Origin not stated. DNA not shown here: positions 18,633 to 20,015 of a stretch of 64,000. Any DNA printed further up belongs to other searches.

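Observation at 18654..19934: DUF559/AbiEi-like gene bracketed by two inverted copies of a 54-nt perfect palindrome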

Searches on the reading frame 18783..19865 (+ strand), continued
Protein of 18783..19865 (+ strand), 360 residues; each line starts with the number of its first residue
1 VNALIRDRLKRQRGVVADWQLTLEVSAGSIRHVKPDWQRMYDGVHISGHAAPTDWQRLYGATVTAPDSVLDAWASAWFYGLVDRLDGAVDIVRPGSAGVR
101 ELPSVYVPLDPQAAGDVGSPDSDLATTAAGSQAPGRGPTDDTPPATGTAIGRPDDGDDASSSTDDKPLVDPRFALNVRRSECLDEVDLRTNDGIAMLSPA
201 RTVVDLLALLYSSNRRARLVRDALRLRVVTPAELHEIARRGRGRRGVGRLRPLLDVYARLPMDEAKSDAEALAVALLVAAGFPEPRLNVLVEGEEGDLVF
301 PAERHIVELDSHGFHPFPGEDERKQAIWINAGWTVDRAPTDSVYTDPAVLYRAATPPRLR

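Call 54: search_protein_families(library=pfam, alignment_id=A1, max_evalue=0.01)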
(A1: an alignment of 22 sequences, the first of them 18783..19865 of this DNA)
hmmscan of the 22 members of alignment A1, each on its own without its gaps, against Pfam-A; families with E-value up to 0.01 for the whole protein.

A. member 1, window:18783-19865:+ (360 aa): 0 families

B. families by the number of members that match (of 22 scanned): 5 families
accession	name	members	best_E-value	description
PF04480.18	DUF559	12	3.9e-09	Protein of unknown function (DUF559)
PF18741.7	MTES_1575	9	1.9e-11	REase_MTES_1575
PF13338.12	AbiEi_4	8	2.6e-08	Transcriptional regulator, AbiEi antitoxin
PF09407.15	AbiEi_1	7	8.1e-08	AbiEi antitoxin C-terminal domain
PF17194.10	AbiEi_3_N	1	0.0084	Transcriptional regulator, AbiEi antitoxin N-terminal domain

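Call 57: predict_structure(alignment_id=A1)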
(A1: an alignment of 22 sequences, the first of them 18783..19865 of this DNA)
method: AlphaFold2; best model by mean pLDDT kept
length: 360 residues; sequences in the alignment: 22
mean_pLDDT: 85.4   pTM: 0.76
mean pLDDT of the five models: 85.4, 83.4, 83.4, 82.1, 81.9
residues with pLDDT >= 90: 248; 70-90: 55; 50-70: 16; < 50: 41
segments of 3 or more residues with pLDDT < 50: 118-158
pLDDT, mean of each block of 10 residues (from residue 1): 93 97 95 93 93 96 97 97 93 94 93 57 33 39 37 45 74 96 94 98 96 93 93 96 93 88 81 93 95 96 95 71 95 95 91 91
secondary structure, 60 per line:
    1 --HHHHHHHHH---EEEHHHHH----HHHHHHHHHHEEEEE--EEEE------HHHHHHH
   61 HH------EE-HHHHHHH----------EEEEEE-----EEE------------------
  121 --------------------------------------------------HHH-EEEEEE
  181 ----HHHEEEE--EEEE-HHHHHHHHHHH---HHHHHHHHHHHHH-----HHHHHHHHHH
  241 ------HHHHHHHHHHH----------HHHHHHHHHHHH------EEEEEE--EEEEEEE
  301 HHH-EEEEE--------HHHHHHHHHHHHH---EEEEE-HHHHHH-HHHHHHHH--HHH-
elements in order: H3-11 E15-17 H18-22 H27-36 E37-41 E44-47 H54-62 H72-78 E89-94 E100-102 E175-180 E188-191 E194-197 H199-209 H213-225 H231-240 H247-257 H268-279 E286-291 E294-300 E305-309 H318-330 E334-338 H340-345 H347-354

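Call 62: find_encoding_contigs(protein=P0014, flank=5000, max_places=2)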
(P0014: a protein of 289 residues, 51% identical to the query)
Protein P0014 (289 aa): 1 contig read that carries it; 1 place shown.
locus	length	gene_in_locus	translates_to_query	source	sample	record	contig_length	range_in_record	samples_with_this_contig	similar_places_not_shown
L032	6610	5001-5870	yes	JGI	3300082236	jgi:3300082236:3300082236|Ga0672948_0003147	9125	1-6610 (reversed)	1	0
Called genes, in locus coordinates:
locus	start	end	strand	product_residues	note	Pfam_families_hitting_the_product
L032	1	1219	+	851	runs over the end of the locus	PF01266:DAO, PF16350:FAO_M, PF01571:GCV_T, PF08669:GCV_T_C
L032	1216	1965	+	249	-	PF01012:ETF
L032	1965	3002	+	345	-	PF01012:ETF, PF00766:ETF_alpha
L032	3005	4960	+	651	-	PF12838:Fer4_7 (faint), PF13534:Fer4_17 (faint), PF12797:Fer4_2 (faint), PF13183:Fer4_8, PF13187:Fer4_9, PF13237:Fer4_10, PF02754:CCG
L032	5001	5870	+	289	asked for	PF13338:AbiEi_4 (weak), PF09407:AbiEi_1 (weak), PF04480:DUF559 (weak)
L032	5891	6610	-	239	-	?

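Call 63: find_encoding_contigs(protein=P0023, flank=5000, max_places=2)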
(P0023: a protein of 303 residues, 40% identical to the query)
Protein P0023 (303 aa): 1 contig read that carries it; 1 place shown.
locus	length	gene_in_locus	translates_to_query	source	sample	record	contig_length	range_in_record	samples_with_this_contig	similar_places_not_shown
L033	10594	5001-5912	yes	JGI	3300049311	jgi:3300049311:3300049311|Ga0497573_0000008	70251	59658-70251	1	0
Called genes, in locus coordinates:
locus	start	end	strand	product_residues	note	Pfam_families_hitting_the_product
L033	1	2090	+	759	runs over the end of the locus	PF05048:NosD (weak), PF13229:Beta_helix (weak)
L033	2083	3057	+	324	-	-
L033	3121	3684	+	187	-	-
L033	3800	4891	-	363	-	PF00155:Aminotran_1_2, PF12897:Asp_aminotransf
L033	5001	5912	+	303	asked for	PF04480:DUF559 (weak), PF18741:MTES_1575 (weak)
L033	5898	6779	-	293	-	PF02629:CoA_binding, PF13380:CoA_binding_2 (weak), PF13607:Succ_CoA_lig, PF00549:Ligase_CoA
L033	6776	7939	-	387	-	PF02786:CPSase_L_D2, PF08442:ATP-grasp_2, PF13549:ATP-grasp_5, PF24948:Citrate_synth_N, PF00549:Ligase_CoA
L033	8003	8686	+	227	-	PF00702:Hydrolase, PF13419:HAD_2 (weak)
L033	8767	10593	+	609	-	?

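Call 65: fold_search(model_id=the predicted structure, library=pdb)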
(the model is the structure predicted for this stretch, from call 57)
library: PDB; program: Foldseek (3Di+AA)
matches with E <= 10: 127; with E <= 0.001: 1
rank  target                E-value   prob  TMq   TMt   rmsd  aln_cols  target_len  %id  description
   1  6y8q_A                9.9e-04  1.00  0.38  0.65   5.4       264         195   11  AbiEi antitoxin from Streptococcus agalactiae (released 2020-12-16)
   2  3r3p_B                7.5e-03  1.00  0.21  0.68   2.9        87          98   15  Homing Endonuclease I-Bth0305I Catalytic Domain (released 2011-10-05)
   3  3r3p_A                2.2e-02  1.00  0.20  0.68   2.9        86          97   15  Homing Endonuclease I-Bth0305I Catalytic Domain (released 2011-10-05)
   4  6y8q_D                2.8e-02  0.99  0.35  0.62   6.3       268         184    9  AbiEi antitoxin from Streptococcus agalactiae (released 2020-12-16)
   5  4o8s                  6.0e-02  0.85  0.25  0.36  10.4       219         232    8  Crystal structure of JHP933 from Helicobacter pylori (released 2014-09-10)
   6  9i05_Xl               1.3e-01  0.41  0.16  0.14  14.3       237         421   11  Cryo-EM structure of the large subunit of the mitochondrial ribosome from Toxoplasma gondii (released 2025-06-11)
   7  4ok0_B                1.7e-01  0.54  0.27  0.39  12.8       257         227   10  Crystal structure of putative nucleotidyltransferase from H. pylori (released 2014-04-09)
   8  4ok0_A                3.8e-01  0.30  0.24  0.36  12.9       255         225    9  Crystal structure of putative nucleotidyltransferase from H. pylori (released 2014-04-09)
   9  6z1p_AS               4.5e-01  0.11  0.13  0.08  17.4       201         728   10  Structure of the mitochondrial ribosome from Tetrahymena thermophila (released 2020-06-24)
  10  9i05_Xv               5.8e-01  0.28  0.19  0.17  16.4       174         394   14  Cryo-EM structure of the large subunit of the mitochondrial ribosome from Toxoplasma gondii (released 2025-06-11)
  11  4p37_B                6.1e-01  0.06  0.10  0.08  16.6       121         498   14  Crystal structure of the Megavirus polyadenylate synthase (released 2015-04-01)
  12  4p37_A                6.5e-01  0.06  0.10  0.08  16.2       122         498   14  Crystal structure of the Megavirus polyadenylate synthase (released 2015-04-01)
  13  1uum_A                7.8e-01  0.04  0.12  0.12  14.7       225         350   14  Rat dihydroorotate dehydrogenase (DHOD)in complex with atovaquone (released 2004-04-01)
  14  1jal_A                1.4e+00  0.05  0.11  0.12  14.8       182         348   14  YCHF PROTEIN (HI0393) (released 2003-03-25)
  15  4wse_B                1.5e+00  0.08  0.12  0.09   4.2        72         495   18  Crystal structure of the Mimivirus polyadenylate synthase (released 2015-04-01)
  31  1vsr                  3.6e+00  0.35  0.19  0.46   4.7       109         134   18  VERY SHORT PATCH REPAIR (VSR) ENDONUCLEASE FROM ESCHERICHIA COLI (released 1999-10-27)
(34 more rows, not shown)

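Call 74: search_dna_similar(query=P0014, collection=plasmids, mode=protein, max_evalue=0.00001, max_rows=25)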
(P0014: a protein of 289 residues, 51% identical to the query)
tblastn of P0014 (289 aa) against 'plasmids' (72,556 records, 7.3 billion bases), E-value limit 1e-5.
No match.

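Call 81: search_protein_representatives(alignment_id=A1)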
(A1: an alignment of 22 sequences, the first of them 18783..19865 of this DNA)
Query: 22 sequences, 290 profile positions. Proteins with E-value up to 0.001 (for the whole library): 49468; up to 1e-10: 25981; up to 1e-30: 6468. The best 150 are listed.
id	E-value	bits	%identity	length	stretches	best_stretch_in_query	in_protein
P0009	2.3e-128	443.6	-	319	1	1-287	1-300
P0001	1.2e-115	401.9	-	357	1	6-289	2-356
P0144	1.4e-115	401.7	-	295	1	1-286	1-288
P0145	5.8e-102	357.0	-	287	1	3-283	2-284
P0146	9.4e-102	356.3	-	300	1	2-286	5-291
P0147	2.4e-96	338.5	-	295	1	1-285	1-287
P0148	9.0e-96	336.7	-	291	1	4-286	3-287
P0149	1.3e-94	332.8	-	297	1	3-287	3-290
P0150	4.8e-93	327.7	-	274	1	16-286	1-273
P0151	1.9e-92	325.7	-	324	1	3-286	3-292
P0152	2.6e-92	325.3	-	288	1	5-287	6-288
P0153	5.4e-92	324.3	-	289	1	3-285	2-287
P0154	3.0e-89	315.3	-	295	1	3-286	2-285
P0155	3.4e-89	315.1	-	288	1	20-285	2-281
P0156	3.1e-88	311.9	-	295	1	16-287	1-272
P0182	1.1e-70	254.3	-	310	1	4-283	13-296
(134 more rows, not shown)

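Call 92: search_protein_families(library=padloc, proteins=[window:18783-19865:+, P0008, P0014, P0020, P0023], max_evalue=0.01)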
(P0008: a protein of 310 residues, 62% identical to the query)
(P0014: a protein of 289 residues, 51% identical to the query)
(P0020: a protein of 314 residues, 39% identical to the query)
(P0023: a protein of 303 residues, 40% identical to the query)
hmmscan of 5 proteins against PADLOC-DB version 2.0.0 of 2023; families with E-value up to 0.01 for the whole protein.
window:18783-19865:+ (360 aa): 4 families
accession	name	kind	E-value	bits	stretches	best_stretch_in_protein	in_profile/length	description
PDLC02231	AbiEi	-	2e-06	25.8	1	177-273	126-217/280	AbiEi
PDLC02228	AbiEi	-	0.00061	17.1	1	177-244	134-198/216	AbiEi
PDLC02249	AbiEi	-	0.001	16.9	1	183-242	118-177/184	AbiEi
PDLC02259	AbiEi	-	0.0032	14.9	1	177-239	107-160/191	AbiEi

P0008 (310 aa): 6 families
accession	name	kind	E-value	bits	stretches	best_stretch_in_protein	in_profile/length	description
PDLC02231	AbiEi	-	1.3e-09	36.3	1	116-201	123-207/280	AbiEi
PDLC02249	AbiEi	-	2.6e-09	35.1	1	11-185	13-178/184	AbiEi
PDLC02228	AbiEi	-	1.7e-08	32.1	1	12-187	36-199/216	AbiEi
PDLC02283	AbiEi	-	0.00026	18.8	1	2-96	5-101/201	AbiEi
PDLC02244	AbiEi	-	0.00061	17.2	1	119-189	126-197/292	AbiEi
PDLC02259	AbiEi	-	0.00072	17.1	1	113-172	101-159/191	AbiEi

P0014 (289 aa): 14 families
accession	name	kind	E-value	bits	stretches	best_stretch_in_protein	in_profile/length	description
PDLC02228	AbiEi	-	2e-25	87.4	1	5-181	29-202/216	AbiEi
PDLC02249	AbiEi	-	6.9e-23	79.4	1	5-177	7-179/184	AbiEi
PDLC02231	AbiEi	-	5e-18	63.8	1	5-206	9-225/280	AbiEi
PDLC02260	AbiEi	-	2.6e-09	35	1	5-120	6-121/131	AbiEi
PDLC02225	AbiEi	-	6.2e-08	30.6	1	6-167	10-175/198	AbiEi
PDLC02242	AbiEi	-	4.8e-05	21.1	0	129-174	148-195/207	AbiEi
PDLC02268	AbiEi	-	0.00013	19.5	0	8-77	4-72/204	AbiEi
PDLC02265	AbiEi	-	0.00021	19.1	0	7-90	8-90/198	AbiEi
PDLC02267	AbiEi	-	0.00059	17.3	1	36-141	45-153/252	AbiEi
PDLC02244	AbiEi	-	0.00069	17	1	121-160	138-178/292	AbiEi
PDLC02286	AbiEi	-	0.0034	14.8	0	129-183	148-203/207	AbiEi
PDLC02256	AbiEi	-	0.0068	14.4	1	10-158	10-157/174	AbiEi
PDLC02259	AbiEi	-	0.0068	13.9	0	107-155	103-152/191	AbiEi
PDLC02227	AbiEi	-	0.008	13.8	0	13-88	16-87/233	AbiEi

P0020 (314 aa): 12 families
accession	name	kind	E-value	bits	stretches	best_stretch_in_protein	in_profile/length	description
PDLC02228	AbiEi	-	2.3e-21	74.1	1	5-176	27-194/216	AbiEi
PDLC02231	AbiEi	-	3.1e-17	61.3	1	6-203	8-219/280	AbiEi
PDLC02249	AbiEi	-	3.1e-14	51.2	1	5-176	5-179/184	AbiEi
PDLC02260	AbiEi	-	1.7e-08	32.3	1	6-101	5-100/131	AbiEi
PDLC02244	AbiEi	-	3.6e-08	31.1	2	75-180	91-198/292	AbiEi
PDLC02256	AbiEi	-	5.6e-05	21.2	1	15-166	13-165/174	AbiEi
PDLC02275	AbiEi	-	7.4e-05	20.9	1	15-166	9-165/184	AbiEi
PDLC02265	AbiEi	-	0.0002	19.2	1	67-167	65-178/198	AbiEi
PDLC05009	PDC-S37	-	0.00029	16.7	1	241-304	1284-1347/1550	-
PDLC02194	Hhe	-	0.00029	16.1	1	240-295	1725-1780/1911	-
PDLC02225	AbiEi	-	0.0011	16.7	1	5-157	7-161/198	AbiEi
PDLC02259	AbiEi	-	0.0049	14.4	0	67-145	62-141/191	AbiEi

P0023 (303 aa): 8 families
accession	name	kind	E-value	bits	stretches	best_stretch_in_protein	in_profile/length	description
PDLC02249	AbiEi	-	8.3e-28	95.4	1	11-182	5-175/184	AbiEi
PDLC02228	AbiEi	-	1.4e-25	87.9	1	9-184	25-196/216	AbiEi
PDLC02231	AbiEi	-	1.6e-21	75.4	1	8-199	4-205/280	AbiEi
PDLC02260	AbiEi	-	4.1e-09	34.4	1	12-139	5-130/131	AbiEi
PDLC02225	AbiEi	-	1.5e-06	26.1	1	10-148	6-143/198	AbiEi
PDLC02256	AbiEi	-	1.2e-05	23.3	1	21-179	13-168/174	AbiEi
PDLC02244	AbiEi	-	2.7e-05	21.6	1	16-190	12-198/292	AbiEi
PDLC02259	AbiEi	-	6.9e-05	20.4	1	78-150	66-136/191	AbiEi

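Call 93: search_protein_families(library=ncbifam, proteins=[P0008, P0014, P0020, P0023, P0182], max_evalue=0.01)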
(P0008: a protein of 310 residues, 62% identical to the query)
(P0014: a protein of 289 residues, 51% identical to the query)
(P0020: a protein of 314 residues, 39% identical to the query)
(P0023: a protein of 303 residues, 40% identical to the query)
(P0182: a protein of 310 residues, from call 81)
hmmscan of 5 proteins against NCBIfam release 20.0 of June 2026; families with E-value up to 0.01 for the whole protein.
P0008 (310 aa): 0 families

P0014 (289 aa): 1 family
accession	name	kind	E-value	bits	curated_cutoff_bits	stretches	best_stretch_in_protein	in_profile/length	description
NF007294.0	PRK09767.1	equivalog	0.00036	20.6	218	1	235-279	55-99/117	DUF559 domain-containing protein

P0020 (314 aa): 3 families
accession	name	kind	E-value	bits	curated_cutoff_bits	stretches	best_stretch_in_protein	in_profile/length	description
TIGR00632.1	vsr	subfamily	0.00016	22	97.85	0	255-275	95-115/119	DNA mismatch endonuclease Vsr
NF007294.0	PRK09767.1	equivalog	0.00042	20.4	218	1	231-298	49-113/117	DUF559 domain-containing protein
NF058533.1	antiphage_ProA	equivalog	0.0092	13.4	1500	0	241-300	1649-1708/1903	anti-phage protein ProA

P0023 (303 aa): 0 families

P0182 (310 aa): 1 family
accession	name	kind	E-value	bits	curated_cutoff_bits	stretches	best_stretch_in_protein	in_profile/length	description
NF058533.1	antiphage_ProA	equivalog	0.001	16.5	1500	1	233-303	1629-1705/1903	anti-phage protein ProA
